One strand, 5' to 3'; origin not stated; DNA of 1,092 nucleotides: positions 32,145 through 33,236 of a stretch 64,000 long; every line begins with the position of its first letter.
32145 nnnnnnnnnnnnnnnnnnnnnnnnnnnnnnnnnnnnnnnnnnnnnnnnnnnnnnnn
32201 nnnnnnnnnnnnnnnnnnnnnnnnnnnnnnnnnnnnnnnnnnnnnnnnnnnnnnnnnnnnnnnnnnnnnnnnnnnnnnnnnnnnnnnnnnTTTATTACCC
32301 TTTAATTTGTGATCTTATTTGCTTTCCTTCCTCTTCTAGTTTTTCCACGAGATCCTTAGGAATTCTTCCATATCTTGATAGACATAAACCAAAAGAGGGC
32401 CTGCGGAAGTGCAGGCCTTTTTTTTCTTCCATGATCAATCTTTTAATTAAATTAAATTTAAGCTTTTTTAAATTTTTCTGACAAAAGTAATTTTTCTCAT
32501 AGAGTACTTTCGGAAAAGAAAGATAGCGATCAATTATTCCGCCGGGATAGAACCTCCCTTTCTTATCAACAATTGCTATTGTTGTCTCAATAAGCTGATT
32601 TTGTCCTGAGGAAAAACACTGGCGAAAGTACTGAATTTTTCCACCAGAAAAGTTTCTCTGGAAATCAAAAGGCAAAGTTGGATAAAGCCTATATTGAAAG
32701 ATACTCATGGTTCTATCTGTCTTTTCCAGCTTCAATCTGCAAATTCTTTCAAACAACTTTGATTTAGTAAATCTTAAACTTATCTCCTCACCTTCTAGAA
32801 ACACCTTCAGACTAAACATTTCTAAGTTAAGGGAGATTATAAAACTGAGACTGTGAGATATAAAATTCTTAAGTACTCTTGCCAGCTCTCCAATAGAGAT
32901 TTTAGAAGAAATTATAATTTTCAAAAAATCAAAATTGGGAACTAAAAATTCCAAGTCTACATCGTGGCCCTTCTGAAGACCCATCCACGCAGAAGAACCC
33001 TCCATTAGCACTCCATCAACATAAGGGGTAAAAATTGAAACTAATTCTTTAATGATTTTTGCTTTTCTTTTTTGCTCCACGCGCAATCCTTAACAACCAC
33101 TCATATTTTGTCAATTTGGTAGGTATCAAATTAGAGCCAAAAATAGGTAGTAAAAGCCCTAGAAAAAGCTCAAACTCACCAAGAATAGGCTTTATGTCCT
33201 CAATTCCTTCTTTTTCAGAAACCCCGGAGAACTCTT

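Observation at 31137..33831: Overlapping four-gene operon of nucleotide-acting enzymes: CYTH-like, NTase-like, NUDIX, P-loop kinase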

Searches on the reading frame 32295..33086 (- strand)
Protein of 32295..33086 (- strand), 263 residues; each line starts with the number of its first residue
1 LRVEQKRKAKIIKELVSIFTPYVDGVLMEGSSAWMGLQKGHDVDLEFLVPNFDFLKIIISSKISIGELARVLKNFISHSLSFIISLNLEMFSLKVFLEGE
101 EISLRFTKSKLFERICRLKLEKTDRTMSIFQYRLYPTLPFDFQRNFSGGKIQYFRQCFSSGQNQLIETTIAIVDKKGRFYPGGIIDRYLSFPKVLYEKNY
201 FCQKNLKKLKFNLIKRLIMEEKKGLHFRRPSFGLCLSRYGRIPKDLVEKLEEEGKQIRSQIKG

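Call 3: search_protein_families(library=pfam, proteins=[window:32295-33086:-], max_evalue=1)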
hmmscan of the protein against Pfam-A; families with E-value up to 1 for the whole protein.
window:32295-33086:- (263 aa): 0 families

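Call 4: search_protein_families(library=ncbifam, proteins=[window:32295-33086:-], max_evalue=1)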
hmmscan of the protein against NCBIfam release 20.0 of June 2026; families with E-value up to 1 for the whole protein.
window:32295-33086:- (263 aa): 0 families

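Call 6: find_homologous_proteins(query=window:32295-33086:-)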
Query window:32295-33086:- (263 aa): 7 proteins with E <= 0.001 among 650 candidates.
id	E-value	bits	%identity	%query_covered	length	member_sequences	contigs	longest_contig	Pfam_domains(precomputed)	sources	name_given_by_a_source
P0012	2.7e-166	569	100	99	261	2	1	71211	-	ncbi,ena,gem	-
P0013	9.7e-140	482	83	99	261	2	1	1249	-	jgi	jgi:hypothetical protein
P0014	9.2e-138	476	81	99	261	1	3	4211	-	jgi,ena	-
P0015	5.1e-89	316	56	99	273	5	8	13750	-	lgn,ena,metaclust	metaclust:\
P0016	7.8e-89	316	56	98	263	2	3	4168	-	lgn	-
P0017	3.4e-83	297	50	98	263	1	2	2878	-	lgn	-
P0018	2.3e-65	239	54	76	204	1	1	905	-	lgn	-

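Call 19: search_solved_structures(query=A2, max_evalue=10, show_alignments=2)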
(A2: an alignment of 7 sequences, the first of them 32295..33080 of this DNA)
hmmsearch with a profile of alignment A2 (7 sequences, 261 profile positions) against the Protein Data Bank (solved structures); distinct sequences matched with E-value up to 10: 2.
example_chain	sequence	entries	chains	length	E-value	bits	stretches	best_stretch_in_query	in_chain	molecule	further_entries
9xbd_E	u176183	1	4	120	0.11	15.2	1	1-74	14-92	Nucleotidyltransferase domain-containing protein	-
4clq_B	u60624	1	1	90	1.1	12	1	36-66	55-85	RIBOSOME BIOGENESIS PROTEIN BMS1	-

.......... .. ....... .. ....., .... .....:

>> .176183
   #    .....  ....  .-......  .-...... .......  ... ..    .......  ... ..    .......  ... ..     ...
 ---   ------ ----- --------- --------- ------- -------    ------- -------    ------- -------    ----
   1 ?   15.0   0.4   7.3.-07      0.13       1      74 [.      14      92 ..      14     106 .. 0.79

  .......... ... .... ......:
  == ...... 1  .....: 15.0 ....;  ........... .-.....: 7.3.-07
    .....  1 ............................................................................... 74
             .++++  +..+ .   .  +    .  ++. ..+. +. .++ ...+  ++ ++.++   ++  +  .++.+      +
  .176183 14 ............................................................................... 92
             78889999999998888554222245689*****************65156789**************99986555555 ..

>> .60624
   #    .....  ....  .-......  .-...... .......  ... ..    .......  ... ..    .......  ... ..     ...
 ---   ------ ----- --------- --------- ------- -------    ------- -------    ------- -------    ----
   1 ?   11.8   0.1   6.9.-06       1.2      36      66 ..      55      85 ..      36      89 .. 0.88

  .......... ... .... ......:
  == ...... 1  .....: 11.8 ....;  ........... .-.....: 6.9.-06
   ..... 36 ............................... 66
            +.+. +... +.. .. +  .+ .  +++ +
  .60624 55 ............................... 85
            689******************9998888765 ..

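Call 24: predict_structure(alignment_id=A2)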
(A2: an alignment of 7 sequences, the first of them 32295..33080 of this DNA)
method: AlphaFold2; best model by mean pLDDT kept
length: 261 residues; sequences in the alignment: 7
mean_pLDDT: 40.2   pTM: 0.31
mean pLDDT of the five models: 40.2, 37.1, 35.9, 35.1, 34.5
residues with pLDDT >= 90: 0; 70-90: 0; 50-70: 31; < 50: 230
segments of 3 or more residues with pLDDT < 50: 1-10, 12-70, 77-122, 124-201, 224-245, 254-261
pLDDT, mean of each block of 10 residues (from residue 1): 47 46 34 26 28 32 43 48 40 32 43 45 43 31 29 35 40 46 39 37 52 56 48 35 47 44 38
secondary structure, 60 per line:
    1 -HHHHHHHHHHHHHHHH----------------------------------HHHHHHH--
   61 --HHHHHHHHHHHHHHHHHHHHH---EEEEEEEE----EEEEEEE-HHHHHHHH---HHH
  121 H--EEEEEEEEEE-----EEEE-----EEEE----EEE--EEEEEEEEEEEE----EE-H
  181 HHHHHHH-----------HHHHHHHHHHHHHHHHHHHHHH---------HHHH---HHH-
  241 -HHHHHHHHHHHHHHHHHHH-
elements in order: H2-17 H52-58 H63-83 E87-94 E99-105 H107-114 H118-121 E124-133 E139-142 E148-151 E156-158 E161-172 H180-187 H199-220 H230-233 H242-260

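Call 52: search_protein_representatives(alignment_id=A2)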
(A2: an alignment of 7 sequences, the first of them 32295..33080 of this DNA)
Query: 7 sequences, 261 profile positions. Proteins with E-value up to 0.001 (for the whole library): 48; up to 1e-10: 20; up to 1e-30: 7. The best 48 are listed.
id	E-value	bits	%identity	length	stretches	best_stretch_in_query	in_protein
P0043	3.4e-119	413.6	-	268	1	2-261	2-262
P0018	1.3e-98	346.1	-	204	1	1-200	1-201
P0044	3.9e-58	213.5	-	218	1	8-222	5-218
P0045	4.0e-49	183.9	-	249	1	10-254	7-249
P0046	2.5e-36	142.0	-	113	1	151-259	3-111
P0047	6.6e-36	140.6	-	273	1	2-253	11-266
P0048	6.8e-31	124.2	-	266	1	4-256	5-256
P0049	9.6e-26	107.3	-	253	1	7-247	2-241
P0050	5.9e-23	98.1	-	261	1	2-256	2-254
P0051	1.8e-22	96.5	-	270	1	13-247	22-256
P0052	5.0e-19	85.3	-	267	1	9-255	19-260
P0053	3.1e-17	79.4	-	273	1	5-254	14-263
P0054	5.8e-16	75.2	-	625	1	8-252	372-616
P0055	1.3e-15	74.1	-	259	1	8-253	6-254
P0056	1.5e-13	67.3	-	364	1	7-247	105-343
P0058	8.0e-13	64.9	-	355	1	6-259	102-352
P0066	5.7e-09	52.3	-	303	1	87-249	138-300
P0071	6.8e-08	48.8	-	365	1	6-257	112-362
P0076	2.1e-06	43.9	-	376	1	8-250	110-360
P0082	8.5e-05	38.6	-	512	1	23-247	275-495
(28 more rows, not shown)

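Call 53: search_protein_families(library=pfam, proteins=[P0054, P0082, P0056, P0058, P0071, P0047, P0050, P0053, P0066, P0076], max_evalue=0.1)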
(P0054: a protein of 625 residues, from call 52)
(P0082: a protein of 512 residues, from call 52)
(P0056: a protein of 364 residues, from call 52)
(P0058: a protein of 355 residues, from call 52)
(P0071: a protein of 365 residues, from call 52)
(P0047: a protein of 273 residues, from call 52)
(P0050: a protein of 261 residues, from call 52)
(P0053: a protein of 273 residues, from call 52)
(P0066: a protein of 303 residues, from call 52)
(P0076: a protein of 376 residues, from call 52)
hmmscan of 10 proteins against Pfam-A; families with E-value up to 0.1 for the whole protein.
P0054 (625 aa): 1 family
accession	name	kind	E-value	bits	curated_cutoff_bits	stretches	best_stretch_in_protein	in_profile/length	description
PF18765.7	Polbeta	-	0.0047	17.5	26.9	1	376-434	2-58/93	Polymerase beta, Nucleotidyltransferase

P0082 (512 aa): 1 family
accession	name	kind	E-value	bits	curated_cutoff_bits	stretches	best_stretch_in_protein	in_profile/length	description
PF00300.27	His_Phos_1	-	4.1e-37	128.2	21.7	1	4-186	1-180/194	Histidine phosphatase superfamily (branch 1)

P0056 (364 aa): 1 family
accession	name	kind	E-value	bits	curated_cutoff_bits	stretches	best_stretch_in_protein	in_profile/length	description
PF16392.11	DUF5001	-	0.046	14.2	23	0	131-151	13-33/86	Ig-like domain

P0058 (355 aa): 0 families

P0071 (365 aa): 0 families

P0047 (273 aa): 1 family
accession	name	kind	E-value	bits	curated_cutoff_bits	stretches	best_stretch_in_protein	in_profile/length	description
PF01909.29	NTP_transf_2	-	0.082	13.8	21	0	19-86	4-47/93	Nucleotidyltransferase domain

P0050 (261 aa): 2 families
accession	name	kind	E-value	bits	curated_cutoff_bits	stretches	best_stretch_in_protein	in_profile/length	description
PF01909.29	NTP_transf_2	-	0.00036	21.3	21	1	15-94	11-68/93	Nucleotidyltransferase domain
PF18765.7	Polbeta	-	0.0064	17.1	26.9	1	12-78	3-70/93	Polymerase beta, Nucleotidyltransferase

P0053 (273 aa): 2 families
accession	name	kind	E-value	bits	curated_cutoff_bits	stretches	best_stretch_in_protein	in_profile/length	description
PF01909.29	NTP_transf_2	-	6.2e-05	23.8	21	1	17-64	3-53/93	Nucleotidyltransferase domain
PF18765.7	Polbeta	-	0.05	14.2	26.9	0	33-59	16-42/93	Polymerase beta, Nucleotidyltransferase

P0066 (303 aa): 0 families

P0076 (376 aa): 0 families

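Call 60: search_protein_families(library=padloc, proteins=[window:32295-33080:-], max_evalue=0.01)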
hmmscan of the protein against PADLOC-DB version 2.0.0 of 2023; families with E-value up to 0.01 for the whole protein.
window:32295-33080:- (261 aa): 0 families

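Call 65: search_solved_structures(query=A4, max_evalue=10, show_alignments=3)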
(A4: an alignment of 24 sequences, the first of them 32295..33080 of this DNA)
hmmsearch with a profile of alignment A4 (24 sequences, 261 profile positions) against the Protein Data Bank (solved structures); distinct sequences matched with E-value up to 10: 14.
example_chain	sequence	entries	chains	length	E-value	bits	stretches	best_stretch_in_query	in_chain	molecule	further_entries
9xbd_E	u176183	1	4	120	5.3e-05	25.9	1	1-80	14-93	Nucleotidyltransferase domain-containing protein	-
2rff_A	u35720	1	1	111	0.004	19.8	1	7-59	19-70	Putative nucleotidyltransferase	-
4ebj_A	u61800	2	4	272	0.0046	19.6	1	21-51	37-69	Aminoglycoside nucleotidyltransferase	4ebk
7ae2_B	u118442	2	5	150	0.0091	18.6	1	19-92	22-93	MNT ANTITOXIN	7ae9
6sxj_A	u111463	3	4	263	0.017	17.8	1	5-98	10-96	Streptomycin 3''-adenylyltransferase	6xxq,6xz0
5yep_A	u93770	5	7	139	0.024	17.2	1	8-70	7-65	Toxin-antitoxin system antidote Mnt family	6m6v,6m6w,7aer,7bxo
4bts_AV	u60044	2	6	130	0.13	14.8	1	48-124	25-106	40S RIBOSOMAL PROTEIN RPS17E | RPS17E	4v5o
8xeh_E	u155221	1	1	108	0.64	12.6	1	9-45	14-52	MNT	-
9z7q_I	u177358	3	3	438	0.69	12.5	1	11-56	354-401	Cmr1-MntA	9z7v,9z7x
6ax6_A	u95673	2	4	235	0.91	12.1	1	35-101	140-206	Procollagen lysyl hydroxylase and glycosyltransferase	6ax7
9dbh_A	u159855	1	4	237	0.91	12.1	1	22-59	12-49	HalB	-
9dbj_A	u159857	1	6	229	0.94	12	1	22-59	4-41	HalB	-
9nev_A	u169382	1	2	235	1.1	11.8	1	35-101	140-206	Procollagen lysyl hydroxylase and glycosyltransferase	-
7uy4_A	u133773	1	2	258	1.9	11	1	5-48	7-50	Aminoglycoside (3'') (9) adenylyltransferase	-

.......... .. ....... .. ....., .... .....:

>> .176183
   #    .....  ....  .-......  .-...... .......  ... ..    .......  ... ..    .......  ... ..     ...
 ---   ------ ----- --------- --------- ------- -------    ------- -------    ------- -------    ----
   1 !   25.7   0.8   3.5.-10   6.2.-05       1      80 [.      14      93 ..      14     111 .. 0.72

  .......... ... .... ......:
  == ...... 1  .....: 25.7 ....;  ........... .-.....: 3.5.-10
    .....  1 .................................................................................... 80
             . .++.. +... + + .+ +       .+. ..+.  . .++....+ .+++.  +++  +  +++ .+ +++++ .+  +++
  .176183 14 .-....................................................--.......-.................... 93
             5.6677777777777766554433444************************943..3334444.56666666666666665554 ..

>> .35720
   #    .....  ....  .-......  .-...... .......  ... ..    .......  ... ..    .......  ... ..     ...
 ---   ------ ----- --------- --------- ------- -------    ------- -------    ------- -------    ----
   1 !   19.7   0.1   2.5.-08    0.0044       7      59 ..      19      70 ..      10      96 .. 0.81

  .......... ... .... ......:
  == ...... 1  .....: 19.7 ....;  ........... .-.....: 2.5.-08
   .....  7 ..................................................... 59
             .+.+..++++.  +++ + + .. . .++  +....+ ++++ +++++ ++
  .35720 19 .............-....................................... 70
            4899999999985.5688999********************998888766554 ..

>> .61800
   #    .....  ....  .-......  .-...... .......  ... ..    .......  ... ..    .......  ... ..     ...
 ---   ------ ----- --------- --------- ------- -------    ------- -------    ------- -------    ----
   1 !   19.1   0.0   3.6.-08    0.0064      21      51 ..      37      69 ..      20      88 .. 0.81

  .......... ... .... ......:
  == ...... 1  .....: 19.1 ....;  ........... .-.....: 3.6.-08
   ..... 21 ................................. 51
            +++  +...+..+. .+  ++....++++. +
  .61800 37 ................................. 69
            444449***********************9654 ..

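Call 69: find_encoding_contigs(protein=P0054, flank=8000, max_places=2)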
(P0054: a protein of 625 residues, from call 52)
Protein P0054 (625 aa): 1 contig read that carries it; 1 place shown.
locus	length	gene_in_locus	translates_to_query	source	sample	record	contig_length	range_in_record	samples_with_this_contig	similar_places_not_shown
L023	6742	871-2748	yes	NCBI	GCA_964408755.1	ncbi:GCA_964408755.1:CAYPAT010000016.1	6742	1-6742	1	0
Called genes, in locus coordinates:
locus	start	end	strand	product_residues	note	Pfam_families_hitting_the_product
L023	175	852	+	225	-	PF02585:PIG-L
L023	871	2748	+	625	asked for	-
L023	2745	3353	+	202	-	PF00149:Metallophos (weak), PF12850:Metallophos_2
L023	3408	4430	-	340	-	PF00348:polyprenyl_synt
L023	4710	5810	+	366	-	PF13173:AAA_14, PF13635:DUF4143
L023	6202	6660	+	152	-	-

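Call 70: find_encoding_contigs(protein=P0053, flank=8000, max_places=2)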
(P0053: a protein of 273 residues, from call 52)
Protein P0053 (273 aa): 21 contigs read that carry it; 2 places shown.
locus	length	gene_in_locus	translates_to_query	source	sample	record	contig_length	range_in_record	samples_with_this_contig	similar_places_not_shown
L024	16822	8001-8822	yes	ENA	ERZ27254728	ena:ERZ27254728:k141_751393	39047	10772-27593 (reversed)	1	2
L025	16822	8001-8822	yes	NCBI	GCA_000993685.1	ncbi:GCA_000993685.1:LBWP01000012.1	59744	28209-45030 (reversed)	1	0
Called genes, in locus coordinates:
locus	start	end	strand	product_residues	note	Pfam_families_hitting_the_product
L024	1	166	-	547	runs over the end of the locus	PF00343:Phosphorylase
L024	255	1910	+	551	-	-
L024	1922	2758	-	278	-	-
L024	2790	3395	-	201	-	PF00081:Sod_Fe_N, PF02777:Sod_Fe_C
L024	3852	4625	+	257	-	PF00027:cNMP_binding, PF13545:HTH_Crp_2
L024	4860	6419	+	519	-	PF13541:ChlI, PF01078:Mg_chelatase, PF00158:Sigma54_activat (faint), PF07728:AAA_5 (weak), PF00493:MCM (weak), PF13335:Mg_chelatase_C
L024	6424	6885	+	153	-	PF00293:NUDIX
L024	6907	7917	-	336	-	PF00106:adh_short (weak), PF01073:3Beta_HSD, PF01370:Epimerase, PF02719:Polysacc_synt_2, PF04321:RmlD_sub_bind, PF05368:NmrA (weak), PF13460:NAD_binding_10, PF16363:GDP_Man_Dehyd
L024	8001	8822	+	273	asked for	-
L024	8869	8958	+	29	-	PF13335:Mg_chelatase_C (weak)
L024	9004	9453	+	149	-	PF02580:Tyr_Deacylase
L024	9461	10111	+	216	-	-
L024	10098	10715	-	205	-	PF00730:HhH-GPD, PF00633:HHH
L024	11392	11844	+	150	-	PF14584:DUF4446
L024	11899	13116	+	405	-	PF11258:DUF3048, PF17479:DUF3048_C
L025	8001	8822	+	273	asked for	-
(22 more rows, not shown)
